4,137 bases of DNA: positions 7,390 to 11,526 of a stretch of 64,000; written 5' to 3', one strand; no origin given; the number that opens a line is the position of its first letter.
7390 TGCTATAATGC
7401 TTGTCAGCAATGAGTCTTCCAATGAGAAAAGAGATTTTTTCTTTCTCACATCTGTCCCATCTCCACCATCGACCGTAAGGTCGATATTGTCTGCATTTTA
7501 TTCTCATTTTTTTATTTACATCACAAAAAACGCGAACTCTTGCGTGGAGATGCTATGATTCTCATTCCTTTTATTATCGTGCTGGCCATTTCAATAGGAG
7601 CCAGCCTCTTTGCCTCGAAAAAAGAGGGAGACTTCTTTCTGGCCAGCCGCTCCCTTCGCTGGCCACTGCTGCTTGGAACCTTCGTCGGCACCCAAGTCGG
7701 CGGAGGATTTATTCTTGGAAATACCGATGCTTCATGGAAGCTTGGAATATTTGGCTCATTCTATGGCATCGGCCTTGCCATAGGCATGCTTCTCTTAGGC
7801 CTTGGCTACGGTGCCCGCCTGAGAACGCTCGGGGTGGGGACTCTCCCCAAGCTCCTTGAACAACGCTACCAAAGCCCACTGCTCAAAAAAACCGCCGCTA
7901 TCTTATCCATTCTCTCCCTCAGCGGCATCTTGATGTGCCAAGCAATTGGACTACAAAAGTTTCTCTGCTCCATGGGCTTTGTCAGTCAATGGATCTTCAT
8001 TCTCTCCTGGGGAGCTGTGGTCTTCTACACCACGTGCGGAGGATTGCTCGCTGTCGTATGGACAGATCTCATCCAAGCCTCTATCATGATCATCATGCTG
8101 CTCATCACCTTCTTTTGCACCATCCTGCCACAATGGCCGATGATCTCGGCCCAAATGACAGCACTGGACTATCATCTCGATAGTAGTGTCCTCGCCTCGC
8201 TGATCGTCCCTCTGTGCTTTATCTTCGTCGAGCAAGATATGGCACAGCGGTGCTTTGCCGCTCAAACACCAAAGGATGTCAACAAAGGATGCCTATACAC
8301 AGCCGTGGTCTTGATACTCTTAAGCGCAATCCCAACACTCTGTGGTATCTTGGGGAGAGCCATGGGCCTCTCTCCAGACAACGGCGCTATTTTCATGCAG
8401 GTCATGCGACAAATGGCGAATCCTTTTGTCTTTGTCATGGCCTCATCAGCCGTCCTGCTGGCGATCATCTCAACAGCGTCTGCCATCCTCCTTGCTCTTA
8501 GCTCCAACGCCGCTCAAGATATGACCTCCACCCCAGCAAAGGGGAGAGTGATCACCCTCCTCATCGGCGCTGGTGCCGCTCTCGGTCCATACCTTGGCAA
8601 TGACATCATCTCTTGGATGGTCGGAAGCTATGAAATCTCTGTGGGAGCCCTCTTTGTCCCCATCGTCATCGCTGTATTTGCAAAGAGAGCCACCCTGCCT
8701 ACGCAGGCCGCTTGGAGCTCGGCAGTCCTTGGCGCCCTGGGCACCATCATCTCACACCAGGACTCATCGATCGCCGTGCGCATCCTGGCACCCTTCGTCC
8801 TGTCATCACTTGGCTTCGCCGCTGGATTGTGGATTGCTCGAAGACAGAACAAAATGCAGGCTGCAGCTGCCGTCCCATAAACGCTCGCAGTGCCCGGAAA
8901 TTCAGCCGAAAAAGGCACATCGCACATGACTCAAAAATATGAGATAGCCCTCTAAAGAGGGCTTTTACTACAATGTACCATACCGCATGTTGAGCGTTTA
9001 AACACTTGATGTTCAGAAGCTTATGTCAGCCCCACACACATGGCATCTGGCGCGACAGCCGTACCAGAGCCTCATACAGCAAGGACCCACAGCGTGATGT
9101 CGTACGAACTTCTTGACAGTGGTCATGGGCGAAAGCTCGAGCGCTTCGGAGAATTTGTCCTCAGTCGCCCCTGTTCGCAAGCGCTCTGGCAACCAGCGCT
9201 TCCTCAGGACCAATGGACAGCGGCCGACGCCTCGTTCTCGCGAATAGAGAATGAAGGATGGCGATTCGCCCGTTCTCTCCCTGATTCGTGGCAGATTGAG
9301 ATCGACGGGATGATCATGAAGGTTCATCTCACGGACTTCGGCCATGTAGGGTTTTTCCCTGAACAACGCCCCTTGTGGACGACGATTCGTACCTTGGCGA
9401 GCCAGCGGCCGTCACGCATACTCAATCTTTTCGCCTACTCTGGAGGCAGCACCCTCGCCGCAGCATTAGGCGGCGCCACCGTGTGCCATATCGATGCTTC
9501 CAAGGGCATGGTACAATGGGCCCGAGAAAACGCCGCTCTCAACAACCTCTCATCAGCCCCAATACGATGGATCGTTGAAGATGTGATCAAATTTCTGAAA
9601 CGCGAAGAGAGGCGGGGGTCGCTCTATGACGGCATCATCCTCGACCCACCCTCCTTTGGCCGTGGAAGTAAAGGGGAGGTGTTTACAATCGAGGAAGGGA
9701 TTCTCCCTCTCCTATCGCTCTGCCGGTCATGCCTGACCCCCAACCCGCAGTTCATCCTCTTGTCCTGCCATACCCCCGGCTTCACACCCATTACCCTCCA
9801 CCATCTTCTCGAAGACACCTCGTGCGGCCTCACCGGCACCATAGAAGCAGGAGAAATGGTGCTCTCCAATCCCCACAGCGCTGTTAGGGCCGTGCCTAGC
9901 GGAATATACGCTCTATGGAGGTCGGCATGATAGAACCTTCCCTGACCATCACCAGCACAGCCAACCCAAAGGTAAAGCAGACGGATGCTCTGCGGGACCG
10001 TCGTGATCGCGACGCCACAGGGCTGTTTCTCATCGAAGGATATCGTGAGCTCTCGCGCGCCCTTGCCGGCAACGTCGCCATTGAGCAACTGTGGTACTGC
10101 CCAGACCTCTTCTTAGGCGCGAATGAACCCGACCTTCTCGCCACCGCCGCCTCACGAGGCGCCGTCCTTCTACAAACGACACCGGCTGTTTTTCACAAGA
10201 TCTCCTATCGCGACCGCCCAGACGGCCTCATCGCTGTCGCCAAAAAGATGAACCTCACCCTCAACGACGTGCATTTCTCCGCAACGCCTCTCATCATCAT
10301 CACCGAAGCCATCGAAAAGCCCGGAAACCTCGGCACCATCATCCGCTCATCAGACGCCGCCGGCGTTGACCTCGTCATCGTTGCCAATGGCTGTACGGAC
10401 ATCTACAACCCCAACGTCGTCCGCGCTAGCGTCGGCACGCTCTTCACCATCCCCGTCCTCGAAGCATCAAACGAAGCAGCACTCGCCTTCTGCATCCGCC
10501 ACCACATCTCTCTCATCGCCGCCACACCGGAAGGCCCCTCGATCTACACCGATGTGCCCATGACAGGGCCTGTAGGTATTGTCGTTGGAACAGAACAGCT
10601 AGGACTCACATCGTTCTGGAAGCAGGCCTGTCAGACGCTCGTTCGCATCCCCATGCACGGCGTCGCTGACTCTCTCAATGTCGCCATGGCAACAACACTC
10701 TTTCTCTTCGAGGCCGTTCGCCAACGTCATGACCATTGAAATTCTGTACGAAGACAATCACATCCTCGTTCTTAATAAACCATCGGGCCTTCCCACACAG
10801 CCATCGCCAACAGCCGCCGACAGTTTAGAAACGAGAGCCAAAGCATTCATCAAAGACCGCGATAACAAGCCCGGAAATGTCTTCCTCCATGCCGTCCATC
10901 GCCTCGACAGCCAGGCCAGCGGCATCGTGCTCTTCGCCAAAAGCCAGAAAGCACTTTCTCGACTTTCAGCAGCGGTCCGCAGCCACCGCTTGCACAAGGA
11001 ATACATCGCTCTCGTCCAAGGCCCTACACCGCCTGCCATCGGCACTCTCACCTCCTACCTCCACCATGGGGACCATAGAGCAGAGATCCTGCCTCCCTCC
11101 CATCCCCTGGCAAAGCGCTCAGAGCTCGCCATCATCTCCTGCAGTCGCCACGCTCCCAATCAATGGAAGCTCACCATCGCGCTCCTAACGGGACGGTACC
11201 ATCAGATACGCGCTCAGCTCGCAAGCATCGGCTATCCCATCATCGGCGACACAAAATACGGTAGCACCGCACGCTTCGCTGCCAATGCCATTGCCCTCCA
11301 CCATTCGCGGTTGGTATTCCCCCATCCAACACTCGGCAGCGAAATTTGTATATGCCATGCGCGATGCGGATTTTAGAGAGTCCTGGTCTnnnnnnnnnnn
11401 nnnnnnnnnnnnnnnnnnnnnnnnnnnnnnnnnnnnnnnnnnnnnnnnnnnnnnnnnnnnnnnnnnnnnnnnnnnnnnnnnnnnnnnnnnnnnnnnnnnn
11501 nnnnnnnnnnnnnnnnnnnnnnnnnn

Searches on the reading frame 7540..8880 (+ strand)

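Call 14: search_protein_families(library=pfam, proteins=[window:7540-8880:+])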
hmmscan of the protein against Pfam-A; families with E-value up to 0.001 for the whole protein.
window:7540-8880:+ (446 aa): 1 family
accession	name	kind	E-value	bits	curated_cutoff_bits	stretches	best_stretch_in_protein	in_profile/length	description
PF00474.23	SSF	-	4.5e-22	78.9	22.8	1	32-384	1-394/406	Sodium:solute symporter family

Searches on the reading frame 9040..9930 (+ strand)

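Call 14: search_protein_families(library=pfam, proteins=[window:9040-9930:+])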
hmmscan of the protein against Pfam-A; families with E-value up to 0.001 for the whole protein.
window:9040-9930:+ (296 aa): 3 families
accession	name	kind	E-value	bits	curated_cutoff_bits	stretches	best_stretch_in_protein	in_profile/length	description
PF10672.15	Methyltrans_SAM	-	1e-13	51.6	27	1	81-210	83-210/286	S-adenosylmethionine-dependent methyltransferase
PF03602.21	Cons_hypoth95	-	8.4e-05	22.8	24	1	123-204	41-122/182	Conserved hypothetical protein 95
PF09445.16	Methyltransf_15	-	0.00052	20.1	22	1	126-220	3-97/165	RNA cap guanine-N2 methyltransferase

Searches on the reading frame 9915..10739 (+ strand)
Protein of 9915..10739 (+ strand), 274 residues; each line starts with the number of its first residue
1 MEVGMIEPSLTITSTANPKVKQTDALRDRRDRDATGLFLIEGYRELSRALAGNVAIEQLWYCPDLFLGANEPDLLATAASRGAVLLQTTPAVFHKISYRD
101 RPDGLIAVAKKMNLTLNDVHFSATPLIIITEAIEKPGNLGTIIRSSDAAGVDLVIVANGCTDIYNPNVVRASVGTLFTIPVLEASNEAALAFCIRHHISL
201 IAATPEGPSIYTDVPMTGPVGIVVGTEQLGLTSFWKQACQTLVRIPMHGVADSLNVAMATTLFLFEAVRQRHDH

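Call 44: search_protein_families(library=pfam, proteins=[window:9915-10739:+], max_evalue=0.01)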
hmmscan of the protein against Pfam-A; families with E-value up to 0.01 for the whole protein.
window:9915-10739:+ (274 aa): 3 families
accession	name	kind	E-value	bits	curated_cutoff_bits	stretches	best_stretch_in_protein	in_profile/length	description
PF00588.24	SpoU_methylase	-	1.5e-33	116.3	29.7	1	126-265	2-142/142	SpoU rRNA Methylase family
PF22435.1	MRM3-like_sub_bind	-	1.5e-20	73.9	27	1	17-107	1-84/84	MRM3-like substrate binding domain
PF08032.17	SpoU_sub_bind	-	2.6e-05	24.9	22.8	1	39-111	1-72/76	RNA 2'-O ribose methyltransferase substrate binding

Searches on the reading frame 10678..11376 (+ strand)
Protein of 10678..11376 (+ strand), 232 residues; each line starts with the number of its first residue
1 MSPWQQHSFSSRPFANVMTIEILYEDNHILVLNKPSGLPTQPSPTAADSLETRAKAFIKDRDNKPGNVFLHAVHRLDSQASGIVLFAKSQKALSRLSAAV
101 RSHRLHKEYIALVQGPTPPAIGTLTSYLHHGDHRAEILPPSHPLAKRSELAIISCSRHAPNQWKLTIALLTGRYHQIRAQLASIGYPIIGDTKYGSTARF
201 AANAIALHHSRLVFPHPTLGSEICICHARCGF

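Call 46: search_protein_families(library=pfam, proteins=[window:10678-11376:+], max_evalue=0.01)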
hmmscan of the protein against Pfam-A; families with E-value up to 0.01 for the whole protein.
window:10678-11376:+ (232 aa): 1 family
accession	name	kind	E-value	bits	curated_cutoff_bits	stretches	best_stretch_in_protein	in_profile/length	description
PF00849.27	PseudoU_synth_2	-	7.6e-29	101.3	26.8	1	28-183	1-152/152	RNA pseudouridylate synthase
